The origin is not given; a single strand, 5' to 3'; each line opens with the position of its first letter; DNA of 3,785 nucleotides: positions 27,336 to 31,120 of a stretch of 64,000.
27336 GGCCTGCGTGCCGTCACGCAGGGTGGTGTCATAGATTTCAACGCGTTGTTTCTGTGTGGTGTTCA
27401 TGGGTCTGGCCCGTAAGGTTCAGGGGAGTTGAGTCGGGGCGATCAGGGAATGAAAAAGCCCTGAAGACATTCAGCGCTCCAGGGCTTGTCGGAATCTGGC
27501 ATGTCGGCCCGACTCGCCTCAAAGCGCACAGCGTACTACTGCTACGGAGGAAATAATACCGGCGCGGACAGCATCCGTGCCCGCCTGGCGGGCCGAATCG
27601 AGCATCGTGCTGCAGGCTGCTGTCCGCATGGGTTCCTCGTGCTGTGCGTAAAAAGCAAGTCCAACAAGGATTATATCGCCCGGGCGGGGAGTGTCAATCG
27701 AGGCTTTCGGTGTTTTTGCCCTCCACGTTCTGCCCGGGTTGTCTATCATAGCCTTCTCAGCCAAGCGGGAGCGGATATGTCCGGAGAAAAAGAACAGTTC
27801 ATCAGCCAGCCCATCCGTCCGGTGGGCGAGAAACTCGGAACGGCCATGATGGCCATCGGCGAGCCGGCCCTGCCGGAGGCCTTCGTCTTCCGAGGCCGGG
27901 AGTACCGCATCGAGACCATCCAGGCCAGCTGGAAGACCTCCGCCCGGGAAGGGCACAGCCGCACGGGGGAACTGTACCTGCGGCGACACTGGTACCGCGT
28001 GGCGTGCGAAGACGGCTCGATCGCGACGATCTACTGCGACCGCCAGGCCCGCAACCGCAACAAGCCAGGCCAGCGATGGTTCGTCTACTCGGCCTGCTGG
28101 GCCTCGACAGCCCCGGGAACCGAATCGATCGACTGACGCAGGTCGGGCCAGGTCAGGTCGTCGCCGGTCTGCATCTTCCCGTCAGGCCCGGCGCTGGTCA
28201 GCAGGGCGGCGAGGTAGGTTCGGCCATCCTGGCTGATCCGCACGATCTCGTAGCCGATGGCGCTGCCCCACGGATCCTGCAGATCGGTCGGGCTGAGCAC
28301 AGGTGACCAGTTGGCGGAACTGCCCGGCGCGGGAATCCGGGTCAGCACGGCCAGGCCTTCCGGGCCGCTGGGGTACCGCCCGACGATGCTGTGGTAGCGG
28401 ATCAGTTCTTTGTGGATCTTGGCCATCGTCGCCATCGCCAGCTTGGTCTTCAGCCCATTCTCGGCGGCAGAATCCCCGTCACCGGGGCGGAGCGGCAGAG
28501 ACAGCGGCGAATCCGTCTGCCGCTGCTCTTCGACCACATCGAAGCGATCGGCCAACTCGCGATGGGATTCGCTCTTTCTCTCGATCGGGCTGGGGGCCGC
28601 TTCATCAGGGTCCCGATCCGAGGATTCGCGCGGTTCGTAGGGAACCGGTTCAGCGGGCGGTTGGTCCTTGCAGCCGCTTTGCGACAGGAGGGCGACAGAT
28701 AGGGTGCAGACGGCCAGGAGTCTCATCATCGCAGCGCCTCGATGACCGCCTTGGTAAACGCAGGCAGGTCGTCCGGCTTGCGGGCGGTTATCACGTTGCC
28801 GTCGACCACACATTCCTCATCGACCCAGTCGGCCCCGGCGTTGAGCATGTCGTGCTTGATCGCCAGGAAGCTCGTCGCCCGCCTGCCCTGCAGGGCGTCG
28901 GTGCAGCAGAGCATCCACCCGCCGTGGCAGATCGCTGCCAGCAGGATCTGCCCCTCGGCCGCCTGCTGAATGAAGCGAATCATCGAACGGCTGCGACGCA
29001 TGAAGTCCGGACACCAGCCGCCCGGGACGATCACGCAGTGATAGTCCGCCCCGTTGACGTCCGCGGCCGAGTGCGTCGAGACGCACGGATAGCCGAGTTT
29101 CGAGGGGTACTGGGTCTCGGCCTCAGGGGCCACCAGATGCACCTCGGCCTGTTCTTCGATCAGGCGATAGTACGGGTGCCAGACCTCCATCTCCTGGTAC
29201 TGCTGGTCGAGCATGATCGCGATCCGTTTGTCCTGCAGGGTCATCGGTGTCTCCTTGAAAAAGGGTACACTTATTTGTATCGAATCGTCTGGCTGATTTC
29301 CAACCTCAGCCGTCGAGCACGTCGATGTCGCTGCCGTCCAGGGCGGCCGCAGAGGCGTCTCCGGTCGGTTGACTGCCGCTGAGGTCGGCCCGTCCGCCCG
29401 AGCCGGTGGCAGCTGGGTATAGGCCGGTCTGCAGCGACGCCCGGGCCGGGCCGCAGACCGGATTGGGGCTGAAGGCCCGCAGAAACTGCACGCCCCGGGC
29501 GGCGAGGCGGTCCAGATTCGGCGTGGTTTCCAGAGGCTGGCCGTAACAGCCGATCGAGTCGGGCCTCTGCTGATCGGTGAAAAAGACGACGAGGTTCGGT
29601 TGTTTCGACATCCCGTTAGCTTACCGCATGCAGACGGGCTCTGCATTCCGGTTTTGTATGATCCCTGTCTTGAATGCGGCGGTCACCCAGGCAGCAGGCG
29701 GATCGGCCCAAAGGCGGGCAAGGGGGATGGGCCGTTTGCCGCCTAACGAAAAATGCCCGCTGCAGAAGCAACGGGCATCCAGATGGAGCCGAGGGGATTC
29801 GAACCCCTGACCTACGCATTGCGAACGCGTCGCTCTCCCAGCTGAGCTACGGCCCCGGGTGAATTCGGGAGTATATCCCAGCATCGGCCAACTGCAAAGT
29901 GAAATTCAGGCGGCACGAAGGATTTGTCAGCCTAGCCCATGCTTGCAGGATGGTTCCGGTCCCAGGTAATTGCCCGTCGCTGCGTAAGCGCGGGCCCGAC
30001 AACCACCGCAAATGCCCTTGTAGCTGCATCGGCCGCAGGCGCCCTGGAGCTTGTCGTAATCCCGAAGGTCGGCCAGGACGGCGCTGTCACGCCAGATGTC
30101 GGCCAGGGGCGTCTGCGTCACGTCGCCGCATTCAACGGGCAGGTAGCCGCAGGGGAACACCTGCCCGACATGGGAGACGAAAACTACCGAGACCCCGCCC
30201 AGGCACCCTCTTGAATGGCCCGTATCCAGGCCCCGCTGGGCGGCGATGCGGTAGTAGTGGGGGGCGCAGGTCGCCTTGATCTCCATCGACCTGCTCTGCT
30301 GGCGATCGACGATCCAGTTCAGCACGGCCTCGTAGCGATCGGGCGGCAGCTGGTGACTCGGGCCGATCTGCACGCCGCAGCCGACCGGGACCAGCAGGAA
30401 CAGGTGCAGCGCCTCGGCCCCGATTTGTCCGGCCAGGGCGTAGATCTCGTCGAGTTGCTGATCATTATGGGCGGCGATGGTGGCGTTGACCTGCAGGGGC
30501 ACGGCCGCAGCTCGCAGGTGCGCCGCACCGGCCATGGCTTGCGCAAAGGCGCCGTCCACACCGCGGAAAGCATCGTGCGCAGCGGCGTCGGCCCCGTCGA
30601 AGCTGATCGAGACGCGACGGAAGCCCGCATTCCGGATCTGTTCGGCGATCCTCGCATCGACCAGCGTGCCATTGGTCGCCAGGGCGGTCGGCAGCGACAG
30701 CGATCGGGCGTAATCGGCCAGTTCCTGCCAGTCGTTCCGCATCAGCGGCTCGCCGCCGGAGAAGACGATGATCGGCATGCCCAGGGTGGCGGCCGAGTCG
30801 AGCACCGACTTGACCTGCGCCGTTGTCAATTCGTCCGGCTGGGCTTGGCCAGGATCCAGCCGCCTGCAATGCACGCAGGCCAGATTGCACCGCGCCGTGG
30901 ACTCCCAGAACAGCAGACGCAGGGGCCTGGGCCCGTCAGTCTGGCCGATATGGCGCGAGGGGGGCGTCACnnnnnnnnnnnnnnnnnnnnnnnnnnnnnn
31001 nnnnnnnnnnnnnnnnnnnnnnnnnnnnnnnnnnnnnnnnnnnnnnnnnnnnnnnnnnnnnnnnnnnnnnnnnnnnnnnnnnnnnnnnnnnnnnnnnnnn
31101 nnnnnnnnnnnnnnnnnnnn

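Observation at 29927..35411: hemB-linked pair of NirJ/AhbC/AhbD-type radical-SAM/SPASM enzymes (translationally coupled, GTGA overlap): candidate siroheme-dependent heme branch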

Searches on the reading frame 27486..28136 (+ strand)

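Call 50: search_protein_families(library=pfam, proteins=[window:27486-28136:+], max_evalue=0.5)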
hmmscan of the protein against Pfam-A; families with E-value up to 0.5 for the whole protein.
window:27486-28136:+ (216 aa): 1 family
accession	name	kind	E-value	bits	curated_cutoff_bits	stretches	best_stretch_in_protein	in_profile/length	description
PF20114.4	DUF6504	-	1.7e-20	73.6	24.2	1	103-202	3-100/103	Domain of unknown function (DUF6504)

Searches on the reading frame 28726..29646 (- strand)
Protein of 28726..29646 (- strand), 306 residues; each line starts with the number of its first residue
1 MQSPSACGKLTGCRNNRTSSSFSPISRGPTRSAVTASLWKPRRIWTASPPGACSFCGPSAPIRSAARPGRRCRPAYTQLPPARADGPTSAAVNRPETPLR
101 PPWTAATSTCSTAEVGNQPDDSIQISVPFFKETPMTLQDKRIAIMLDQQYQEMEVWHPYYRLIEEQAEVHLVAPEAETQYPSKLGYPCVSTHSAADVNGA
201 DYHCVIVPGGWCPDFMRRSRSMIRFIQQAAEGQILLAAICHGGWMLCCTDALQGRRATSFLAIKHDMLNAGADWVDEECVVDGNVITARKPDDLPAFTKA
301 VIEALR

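Call 8: search_protein_families(library=ncbifam, proteins=[window:28726-29646:-], max_evalue=0.00001)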
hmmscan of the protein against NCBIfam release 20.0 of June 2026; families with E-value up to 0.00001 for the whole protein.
window:28726-29646:- (306 aa): 3 families
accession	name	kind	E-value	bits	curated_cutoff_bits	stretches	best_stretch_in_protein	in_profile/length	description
TIGR01382.1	PfpI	subfamily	6.3e-37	126.7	139.05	1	142-305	2-168/169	DJ-1/PfpI/YhbO family deglycase/protease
NF040823.1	deglyc_PfpI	equivalog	8e-30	103.9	330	1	142-305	3-165/166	deglycase PfpI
TIGR01383.1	not_thiJ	equivalog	1.9e-11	44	131.25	1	144-305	4-168/180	DJ-1 family glyoxalase III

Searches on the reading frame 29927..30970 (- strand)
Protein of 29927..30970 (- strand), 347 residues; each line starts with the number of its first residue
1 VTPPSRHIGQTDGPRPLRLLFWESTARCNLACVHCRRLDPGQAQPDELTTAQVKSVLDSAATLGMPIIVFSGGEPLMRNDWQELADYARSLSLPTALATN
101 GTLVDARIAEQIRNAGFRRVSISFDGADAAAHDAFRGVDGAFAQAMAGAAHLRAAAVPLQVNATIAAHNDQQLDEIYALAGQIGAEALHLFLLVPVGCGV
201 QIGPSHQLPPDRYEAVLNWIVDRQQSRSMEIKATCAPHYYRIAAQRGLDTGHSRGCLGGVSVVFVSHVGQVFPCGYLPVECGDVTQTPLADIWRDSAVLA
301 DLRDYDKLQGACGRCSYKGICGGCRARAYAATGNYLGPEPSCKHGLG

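Call 3: search_protein_families(library=ncbifam, proteins=[window:29927-30970:-], max_evalue=0.001)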
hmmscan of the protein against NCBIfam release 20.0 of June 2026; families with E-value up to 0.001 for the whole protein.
window:29927-30970:- (347 aa): 68 families (the best 25 are shown)
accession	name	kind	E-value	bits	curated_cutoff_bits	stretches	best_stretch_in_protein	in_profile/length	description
TIGR04545.1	rSAM_ahbD_hemeb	equivalog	1.6e-120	402.6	500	1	19-343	1-336/339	heme b synthase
TIGR04055.1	rSAM_NirJ2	equivalog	1.4e-94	317.3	500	1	20-343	2-323/326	putative heme d1 biosynthesis radical SAM protein NirJ2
TIGR04053.2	TIGR04053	equivalog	1.1e-92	311.1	395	2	19-248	9-238/366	TIGR04053 family radical SAM/SPASM domain-containing protein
TIGR04051.1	rSAM_NirJ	equivalog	3e-55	187.6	515.45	2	20-199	4-182/354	heme d1 biosynthesis radical SAM protein NirJ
TIGR04347.1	pseudo_SAM_Halo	equivalog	5.7e-51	174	525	2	19-201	39-220/390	TIGR04347 family pseudo-SAM/SPASM protein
TIGR04546.1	rSAM_ahbC_deAc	equivalog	1.1e-50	172.5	650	2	20-224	41-243/390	12,18-didecarboxysiroheme deacetylase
TIGR04303.1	GeoRSP_rSAM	equivalog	1.4e-50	172.7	400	1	21-342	8-324/325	GeoRSP system radical SAM/SPASM protein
TIGR03962.1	mycofact_rSAM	equivalog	8e-50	169.9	265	1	20-345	14-334/339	mycofactocin radical SAM maturase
TIGR04054.1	rSAM_NirJ1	equivalog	5.5e-49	166.8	650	2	19-223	37-239/387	putative heme d1 biosynthesis radical SAM protein NirJ1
TIGR02109.1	PQQ_syn_pqqE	equivalog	6.7e-43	147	381.35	1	16-343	6-331/358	pyrroloquinoline quinone biosynthesis protein PqqE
TIGR04251.1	SCM_rSAM_ScmF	equivalog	1.6e-42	146.2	400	1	16-343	2-340/353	SynChlorMet cassette radical SAM/SPASM protein ScmF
NF050035.1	rSAM_WgK_link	exception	2.8e-35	122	650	2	25-198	16-189/367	radical SAM/SPASM peptide maturase WgkB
TIGR03913.1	rad_SAM_trio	equivalog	3.3e-35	121.4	591.75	1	5-343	5-353/477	GDL motif peptide-associated radical SAM/SPASM maturase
TIGR04133.1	rSAM_w_lipo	hypoth_equivalog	4.1e-33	114.7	425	1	15-324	21-330/350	TIGR04133 family radical SAM/SPASM protein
NF045574.1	sacti_mat_StsB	exception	5.8e-33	114.4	625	1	16-334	94-405/466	StsB family radical SAM/SPASM domain sactipeptide maturase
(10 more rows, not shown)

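Call 4: search_protein_families(library=pfam, proteins=[window:29927-30970:-], max_evalue=0.001)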
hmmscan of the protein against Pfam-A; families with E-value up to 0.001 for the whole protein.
window:29927-30970:- (347 aa): 3 families
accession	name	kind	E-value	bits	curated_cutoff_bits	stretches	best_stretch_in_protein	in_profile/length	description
PF04055.27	Radical_SAM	-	1.3e-21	77.9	29.5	1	23-179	2-165/166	Radical SAM superfamily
PF13186.11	SPASM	-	1.2e-07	32.3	21.5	1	256-315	1-66/67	Iron-sulfur cluster-binding domain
PF13353.11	Fer4_12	-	0.00093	19.9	22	0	18-107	7-97/137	4Fe-4S single cluster domain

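Call 6: find_encoding_contigs(protein=window:29927-30970:-, flank=10000, max_places=6)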
Protein window:29927-30970:- (347 aa): no gene with exactly this product is on record in the collection.

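Call 22: search_solved_structures(query=window:29927-30970:-, max_evalue=0.00001, show_alignments=1)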
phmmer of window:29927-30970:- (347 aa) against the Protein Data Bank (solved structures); distinct sequences matched with E-value up to 0.00001: 10.
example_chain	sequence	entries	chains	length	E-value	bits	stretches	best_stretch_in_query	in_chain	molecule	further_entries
6c8v_A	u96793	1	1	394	1.3e-21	80.6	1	14-343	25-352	Coenzyme PQQ synthesis protein E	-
7vob_C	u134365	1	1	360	2.8e-15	59.7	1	17-187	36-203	Cytosylglucuronate decarboxylase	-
7voc_C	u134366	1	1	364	2.9e-15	59.7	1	17-187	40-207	Cytosylglucuronate decarboxylase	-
6efn_A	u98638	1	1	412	1e-13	54.6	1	9-186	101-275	Sporulation killing factor maturation protein SkfB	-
2fb2_A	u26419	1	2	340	7.3e-08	35.3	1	15-137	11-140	Molybdenum cofactor biosynthesis protein A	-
1tv7_A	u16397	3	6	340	1.2e-07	34.6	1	15-136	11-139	Molybdenum cofactor biosynthesis protein A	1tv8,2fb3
8wm2_A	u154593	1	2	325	4e-07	32.9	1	6-168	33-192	Fe-S radical SAM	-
7tol_A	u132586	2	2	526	8.3e-07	31.9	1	23-137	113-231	glycerol dibiphytanyl glycerol tetraether - macrocyclic archaeol synthase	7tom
4k37_A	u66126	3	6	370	6.3e-06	29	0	16-326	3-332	Anaerobic sulfatase-maturating enzyme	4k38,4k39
4k36_A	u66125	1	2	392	7.7e-06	28.7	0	16-326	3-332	Anaerobic sulfatase-maturating enzyme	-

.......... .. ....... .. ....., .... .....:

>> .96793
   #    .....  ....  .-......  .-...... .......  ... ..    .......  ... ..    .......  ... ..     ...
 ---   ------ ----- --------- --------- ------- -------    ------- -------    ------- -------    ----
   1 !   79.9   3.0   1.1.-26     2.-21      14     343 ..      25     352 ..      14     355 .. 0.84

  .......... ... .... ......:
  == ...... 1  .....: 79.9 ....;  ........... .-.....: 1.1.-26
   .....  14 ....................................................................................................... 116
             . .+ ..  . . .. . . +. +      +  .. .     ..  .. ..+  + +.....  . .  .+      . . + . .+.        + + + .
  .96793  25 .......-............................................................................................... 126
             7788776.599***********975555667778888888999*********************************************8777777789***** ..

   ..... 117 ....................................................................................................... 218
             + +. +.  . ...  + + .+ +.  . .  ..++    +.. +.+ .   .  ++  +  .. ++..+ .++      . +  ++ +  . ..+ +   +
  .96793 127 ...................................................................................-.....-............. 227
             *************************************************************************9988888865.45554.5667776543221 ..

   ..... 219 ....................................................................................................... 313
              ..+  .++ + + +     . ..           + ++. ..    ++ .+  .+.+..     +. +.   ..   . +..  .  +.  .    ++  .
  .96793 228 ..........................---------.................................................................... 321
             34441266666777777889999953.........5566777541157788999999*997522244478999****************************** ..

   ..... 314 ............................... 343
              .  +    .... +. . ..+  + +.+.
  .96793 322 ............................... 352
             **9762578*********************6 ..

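Call 38: find_related_loci(query=window:29927-30970:-, collection=genome_contigs, flank=10000)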
Query window:29927-30970:- (347 aa) in genome_contigs; peptide patterns used: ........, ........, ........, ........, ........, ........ (x = any residue, [..] = any of these).
599 stretches matched a pattern (row limit reached: there are more); 565 encode a relative of the query (tblastn E <= 1e-3); the best 80 are kept; 80 distinct loci.
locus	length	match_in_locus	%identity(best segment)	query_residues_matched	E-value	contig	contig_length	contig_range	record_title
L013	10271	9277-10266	66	14-344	1e-147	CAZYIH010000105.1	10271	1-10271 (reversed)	MAG TPA_asm: uncultured Planctomycetaceae bacterium isolate binchicken_co8_191 genome assembly, contig: NODE_12586_lengt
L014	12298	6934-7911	67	18-344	3e-147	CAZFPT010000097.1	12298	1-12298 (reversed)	MAG TPA_asm: uncultured Planctomycetaceae bacterium isolate SRP332253_co1_280 genome assembly, contig: NODE_8699_length_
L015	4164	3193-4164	63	1-323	4e-133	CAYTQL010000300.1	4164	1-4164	MAG TPA_asm: uncultured Planctomycetaceae bacterium isolate SRP141376_co4_120 genome assembly, contig: NODE_35168_length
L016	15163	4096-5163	53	16-344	2e-124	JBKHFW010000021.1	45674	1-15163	MAG: Phycisphaeraceae bacterium isolate D1M05_9 NODE_266_length_45674_cov_9.246542, whole genome shotgun sequence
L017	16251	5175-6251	52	4-344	4e-117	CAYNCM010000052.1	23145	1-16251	MAG TPA_asm: uncultured Planctomycetaceae bacterium isolate SRP141376_co4_294 genome assembly, contig: NODE_3948_length_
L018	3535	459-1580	48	17-342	1e-119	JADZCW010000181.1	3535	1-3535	MAG: Phycisphaeraceae bacterium isolate SJ746 c_000000650375, whole genome shotgun sequence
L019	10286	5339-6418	50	16-344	8e-116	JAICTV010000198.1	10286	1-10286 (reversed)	MAG: Phycisphaerae bacterium isolate GZL_ISSM_2_bin.34 k141_5635439_length_10286_cov_11.7227, whole genome shotgun seque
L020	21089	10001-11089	50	16-342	1e-115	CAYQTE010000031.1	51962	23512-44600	MAG TPA_asm: uncultured Tepidisphaeraceae bacterium isolate binchicken_co3_300 genome assembly, contig: NODE_1831_length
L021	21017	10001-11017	49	15-342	4e-109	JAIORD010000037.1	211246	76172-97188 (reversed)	MAG: Methanococcoides sp. isolate SMBSF09 20072_Bin_1_contigs_1_c_000000000005, whole genome shotgun sequence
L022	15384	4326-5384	47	15-344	1e-105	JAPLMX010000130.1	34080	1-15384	MAG: Phycisphaerae bacterium isolate LacPavin_0920_SED4_MAG_61_20 LacPavin_0920_SED4_scaffold_2061541, whole genome shot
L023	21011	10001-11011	48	17-342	3e-102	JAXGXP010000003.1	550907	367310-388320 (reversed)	MAG: Syntrophobacteraceae bacterium isolate AnMBR.bin493 bin493_3, whole genome shotgun sequence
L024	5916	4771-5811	46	14-342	3e-101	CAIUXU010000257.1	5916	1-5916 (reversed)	MAG: uncultured Syntrophobacterales bacterium isolate Day2-6_bin-621 genome assembly, contig: bin-621:257/575, whole gen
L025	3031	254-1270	49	14-342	3e-103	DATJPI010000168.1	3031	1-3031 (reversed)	MAG TPA_asm: Syntrophales bacterium isolate SMAG_U14909 k141_750752, whole genome shotgun sequence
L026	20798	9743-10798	46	4-342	1e-100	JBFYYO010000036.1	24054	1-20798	MAG: Syntrophobacterales bacterium isolate PPR_0410 scaffold_354, whole genome shotgun sequence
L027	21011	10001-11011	46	17-342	4e-100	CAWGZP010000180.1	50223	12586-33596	MAG: uncultured delta proteobacterium isolate MFD02138.bin.2.17 genome assembly, contig: contig_43070, whole genome shot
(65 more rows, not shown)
